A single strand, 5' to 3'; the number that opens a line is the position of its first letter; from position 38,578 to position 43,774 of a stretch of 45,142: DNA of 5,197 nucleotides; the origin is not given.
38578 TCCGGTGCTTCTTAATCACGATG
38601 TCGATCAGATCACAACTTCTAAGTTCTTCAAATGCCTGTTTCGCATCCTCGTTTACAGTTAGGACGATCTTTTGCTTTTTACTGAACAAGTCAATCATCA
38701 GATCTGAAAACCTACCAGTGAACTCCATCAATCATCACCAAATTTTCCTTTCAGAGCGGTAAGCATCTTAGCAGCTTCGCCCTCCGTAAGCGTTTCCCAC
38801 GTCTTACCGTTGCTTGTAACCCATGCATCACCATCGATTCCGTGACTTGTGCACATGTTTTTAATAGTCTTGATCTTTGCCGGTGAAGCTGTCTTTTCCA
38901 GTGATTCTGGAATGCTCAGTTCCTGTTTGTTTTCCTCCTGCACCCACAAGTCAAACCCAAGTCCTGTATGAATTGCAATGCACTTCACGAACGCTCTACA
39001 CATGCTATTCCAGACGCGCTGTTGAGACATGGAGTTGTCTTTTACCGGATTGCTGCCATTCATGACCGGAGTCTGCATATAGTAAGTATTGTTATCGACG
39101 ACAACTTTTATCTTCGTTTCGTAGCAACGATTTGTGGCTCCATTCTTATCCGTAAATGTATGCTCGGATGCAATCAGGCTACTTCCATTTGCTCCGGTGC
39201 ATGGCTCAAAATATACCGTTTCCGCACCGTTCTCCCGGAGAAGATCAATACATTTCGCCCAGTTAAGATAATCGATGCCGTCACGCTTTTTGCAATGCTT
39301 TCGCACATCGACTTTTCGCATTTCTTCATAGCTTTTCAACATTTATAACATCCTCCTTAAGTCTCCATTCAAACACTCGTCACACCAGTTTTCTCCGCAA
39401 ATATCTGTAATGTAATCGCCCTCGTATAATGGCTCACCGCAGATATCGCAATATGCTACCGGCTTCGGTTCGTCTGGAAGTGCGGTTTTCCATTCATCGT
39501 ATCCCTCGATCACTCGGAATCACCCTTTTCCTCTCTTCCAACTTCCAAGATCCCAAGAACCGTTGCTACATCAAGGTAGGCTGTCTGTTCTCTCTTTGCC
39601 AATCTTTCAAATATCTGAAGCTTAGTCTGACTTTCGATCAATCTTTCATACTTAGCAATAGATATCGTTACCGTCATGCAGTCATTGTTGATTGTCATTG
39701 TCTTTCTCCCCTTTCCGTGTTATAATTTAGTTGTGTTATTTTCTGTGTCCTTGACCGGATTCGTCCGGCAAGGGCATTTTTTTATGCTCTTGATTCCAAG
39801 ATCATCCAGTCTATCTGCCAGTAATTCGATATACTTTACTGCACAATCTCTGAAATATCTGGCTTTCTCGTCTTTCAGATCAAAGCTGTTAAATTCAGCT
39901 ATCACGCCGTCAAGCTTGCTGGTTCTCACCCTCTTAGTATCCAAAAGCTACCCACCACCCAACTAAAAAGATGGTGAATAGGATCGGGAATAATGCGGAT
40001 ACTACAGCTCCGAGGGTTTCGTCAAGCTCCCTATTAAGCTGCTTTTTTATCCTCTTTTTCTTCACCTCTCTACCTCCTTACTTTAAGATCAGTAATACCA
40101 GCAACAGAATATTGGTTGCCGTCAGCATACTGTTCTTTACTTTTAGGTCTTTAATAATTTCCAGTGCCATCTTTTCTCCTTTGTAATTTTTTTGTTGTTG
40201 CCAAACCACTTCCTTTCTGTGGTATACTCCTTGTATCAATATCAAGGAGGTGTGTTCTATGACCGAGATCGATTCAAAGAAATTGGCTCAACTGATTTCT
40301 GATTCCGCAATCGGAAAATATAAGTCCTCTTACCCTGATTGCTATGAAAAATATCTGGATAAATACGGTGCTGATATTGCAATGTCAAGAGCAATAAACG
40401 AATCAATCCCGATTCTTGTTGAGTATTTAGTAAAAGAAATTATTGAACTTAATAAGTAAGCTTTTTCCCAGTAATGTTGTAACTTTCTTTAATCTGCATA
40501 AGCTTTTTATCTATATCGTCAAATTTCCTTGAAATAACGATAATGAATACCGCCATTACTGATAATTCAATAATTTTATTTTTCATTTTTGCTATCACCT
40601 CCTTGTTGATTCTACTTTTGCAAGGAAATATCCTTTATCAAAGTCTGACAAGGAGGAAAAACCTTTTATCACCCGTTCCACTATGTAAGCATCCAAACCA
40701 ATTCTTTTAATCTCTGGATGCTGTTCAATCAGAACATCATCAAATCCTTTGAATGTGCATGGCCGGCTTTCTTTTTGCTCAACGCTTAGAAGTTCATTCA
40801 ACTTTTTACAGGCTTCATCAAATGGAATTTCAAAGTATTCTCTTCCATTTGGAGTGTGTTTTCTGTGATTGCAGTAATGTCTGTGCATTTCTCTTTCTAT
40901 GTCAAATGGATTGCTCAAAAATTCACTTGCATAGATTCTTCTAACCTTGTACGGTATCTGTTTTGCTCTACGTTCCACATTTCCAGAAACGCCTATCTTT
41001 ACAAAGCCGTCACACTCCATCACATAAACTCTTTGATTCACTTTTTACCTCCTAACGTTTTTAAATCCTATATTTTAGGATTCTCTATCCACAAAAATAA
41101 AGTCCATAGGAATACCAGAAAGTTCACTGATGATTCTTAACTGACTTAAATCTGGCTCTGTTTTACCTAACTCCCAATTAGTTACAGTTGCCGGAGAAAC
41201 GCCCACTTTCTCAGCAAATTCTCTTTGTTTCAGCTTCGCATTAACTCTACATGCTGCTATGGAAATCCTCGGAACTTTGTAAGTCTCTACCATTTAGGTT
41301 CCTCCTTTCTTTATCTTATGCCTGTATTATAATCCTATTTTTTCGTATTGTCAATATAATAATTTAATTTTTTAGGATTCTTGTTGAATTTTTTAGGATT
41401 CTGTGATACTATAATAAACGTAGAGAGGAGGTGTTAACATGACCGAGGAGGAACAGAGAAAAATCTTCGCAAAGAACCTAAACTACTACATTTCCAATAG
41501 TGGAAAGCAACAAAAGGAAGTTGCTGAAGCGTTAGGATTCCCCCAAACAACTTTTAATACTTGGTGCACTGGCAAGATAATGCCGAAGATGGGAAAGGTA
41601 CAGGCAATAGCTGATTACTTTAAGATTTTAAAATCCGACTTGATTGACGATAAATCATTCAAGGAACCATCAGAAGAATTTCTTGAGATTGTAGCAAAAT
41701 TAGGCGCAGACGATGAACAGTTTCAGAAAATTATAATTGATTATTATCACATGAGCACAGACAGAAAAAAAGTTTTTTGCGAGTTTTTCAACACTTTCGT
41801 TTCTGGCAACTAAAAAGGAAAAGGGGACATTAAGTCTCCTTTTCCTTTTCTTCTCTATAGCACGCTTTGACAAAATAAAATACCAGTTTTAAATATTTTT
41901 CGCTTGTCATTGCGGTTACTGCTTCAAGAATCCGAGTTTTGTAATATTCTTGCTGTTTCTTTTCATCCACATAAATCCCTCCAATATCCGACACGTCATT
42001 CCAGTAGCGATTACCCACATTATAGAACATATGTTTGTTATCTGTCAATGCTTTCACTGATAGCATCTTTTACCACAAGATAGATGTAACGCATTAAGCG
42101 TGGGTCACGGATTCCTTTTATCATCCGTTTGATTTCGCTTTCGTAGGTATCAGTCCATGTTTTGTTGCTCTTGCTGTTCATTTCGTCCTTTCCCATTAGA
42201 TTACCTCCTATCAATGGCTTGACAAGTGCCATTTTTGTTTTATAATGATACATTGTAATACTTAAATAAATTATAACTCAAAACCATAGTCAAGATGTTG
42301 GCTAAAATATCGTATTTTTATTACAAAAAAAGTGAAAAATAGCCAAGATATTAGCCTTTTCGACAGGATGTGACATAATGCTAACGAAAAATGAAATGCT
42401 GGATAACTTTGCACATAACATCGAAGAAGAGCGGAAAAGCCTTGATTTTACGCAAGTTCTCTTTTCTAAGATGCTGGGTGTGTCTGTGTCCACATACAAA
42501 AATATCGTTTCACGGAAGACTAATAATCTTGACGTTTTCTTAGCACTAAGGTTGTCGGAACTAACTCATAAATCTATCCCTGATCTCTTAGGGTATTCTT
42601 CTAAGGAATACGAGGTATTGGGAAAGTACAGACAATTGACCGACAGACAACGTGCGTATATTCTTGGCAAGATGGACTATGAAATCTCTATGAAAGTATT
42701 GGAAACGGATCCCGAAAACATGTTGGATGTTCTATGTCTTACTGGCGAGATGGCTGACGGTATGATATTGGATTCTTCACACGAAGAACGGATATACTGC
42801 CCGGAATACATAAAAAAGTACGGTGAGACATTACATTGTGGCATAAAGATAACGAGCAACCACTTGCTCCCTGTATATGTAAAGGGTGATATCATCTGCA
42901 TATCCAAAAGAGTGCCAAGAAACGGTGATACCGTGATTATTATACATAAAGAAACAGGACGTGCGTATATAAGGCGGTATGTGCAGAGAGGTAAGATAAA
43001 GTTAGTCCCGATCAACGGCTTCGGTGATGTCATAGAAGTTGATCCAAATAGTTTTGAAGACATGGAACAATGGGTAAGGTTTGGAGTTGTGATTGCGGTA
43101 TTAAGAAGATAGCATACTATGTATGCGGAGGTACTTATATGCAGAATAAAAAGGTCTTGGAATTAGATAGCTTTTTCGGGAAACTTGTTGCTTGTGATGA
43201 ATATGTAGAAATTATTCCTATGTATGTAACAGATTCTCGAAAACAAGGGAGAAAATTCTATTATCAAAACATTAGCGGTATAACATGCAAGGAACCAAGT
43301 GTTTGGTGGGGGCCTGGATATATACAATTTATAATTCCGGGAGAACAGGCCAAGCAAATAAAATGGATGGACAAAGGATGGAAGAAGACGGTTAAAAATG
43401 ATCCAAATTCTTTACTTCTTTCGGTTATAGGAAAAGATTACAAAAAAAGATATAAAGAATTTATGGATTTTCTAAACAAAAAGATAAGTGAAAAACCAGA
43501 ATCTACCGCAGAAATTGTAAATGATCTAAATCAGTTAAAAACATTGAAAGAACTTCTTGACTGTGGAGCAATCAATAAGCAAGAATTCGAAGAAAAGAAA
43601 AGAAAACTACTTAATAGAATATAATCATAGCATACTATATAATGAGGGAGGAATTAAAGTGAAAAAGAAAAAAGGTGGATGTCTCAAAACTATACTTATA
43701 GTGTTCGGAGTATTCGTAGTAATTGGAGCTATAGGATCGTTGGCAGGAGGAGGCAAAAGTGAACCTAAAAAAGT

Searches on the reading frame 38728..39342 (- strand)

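Call 48: search_protein_families(library=pfam, max_evalue=0.001, proteins=[window:38728-39342:-])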
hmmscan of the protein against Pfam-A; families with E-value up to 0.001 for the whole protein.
window:38728-39342:- (204 aa): 1 family
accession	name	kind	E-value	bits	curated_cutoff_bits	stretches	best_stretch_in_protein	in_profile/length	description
PF06378.16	SSAP_Sak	-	6.9e-09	35.9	22.3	1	3-143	1-131/152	Sak Single Strand Annealing Protein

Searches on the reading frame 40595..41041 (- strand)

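Call 48: search_protein_families(library=pfam, max_evalue=0.001, proteins=[window:40595-41041:-])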
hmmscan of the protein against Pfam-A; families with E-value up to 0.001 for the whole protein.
window:40595-41041:- (148 aa): 2 families
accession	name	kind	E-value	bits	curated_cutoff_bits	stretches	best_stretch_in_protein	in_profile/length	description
PF13455.12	MUG113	-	4.2e-10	40.5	22.3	1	14-82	1-71/73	Meiotically up-regulated gene 113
PF10544.15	T5orf172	-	1.6e-08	35.4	20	1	6-79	4-95/101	T5orf172 domain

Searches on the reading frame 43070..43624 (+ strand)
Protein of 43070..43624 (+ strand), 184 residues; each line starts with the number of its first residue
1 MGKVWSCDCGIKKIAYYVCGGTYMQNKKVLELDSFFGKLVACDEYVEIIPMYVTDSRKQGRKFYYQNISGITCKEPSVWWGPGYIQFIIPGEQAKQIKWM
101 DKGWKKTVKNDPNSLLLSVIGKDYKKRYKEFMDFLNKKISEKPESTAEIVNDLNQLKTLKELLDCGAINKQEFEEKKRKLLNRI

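Call 48: search_protein_families(library=pfam, max_evalue=0.001, proteins=[window:43070-43624:+])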
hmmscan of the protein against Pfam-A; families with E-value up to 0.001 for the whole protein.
window:43070-43624:+ (184 aa): 1 family
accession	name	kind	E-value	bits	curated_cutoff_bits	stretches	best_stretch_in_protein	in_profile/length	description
PF09851.14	SHOCT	-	1.6e-09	37.6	27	1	155-181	2-28/28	Short C-terminal domain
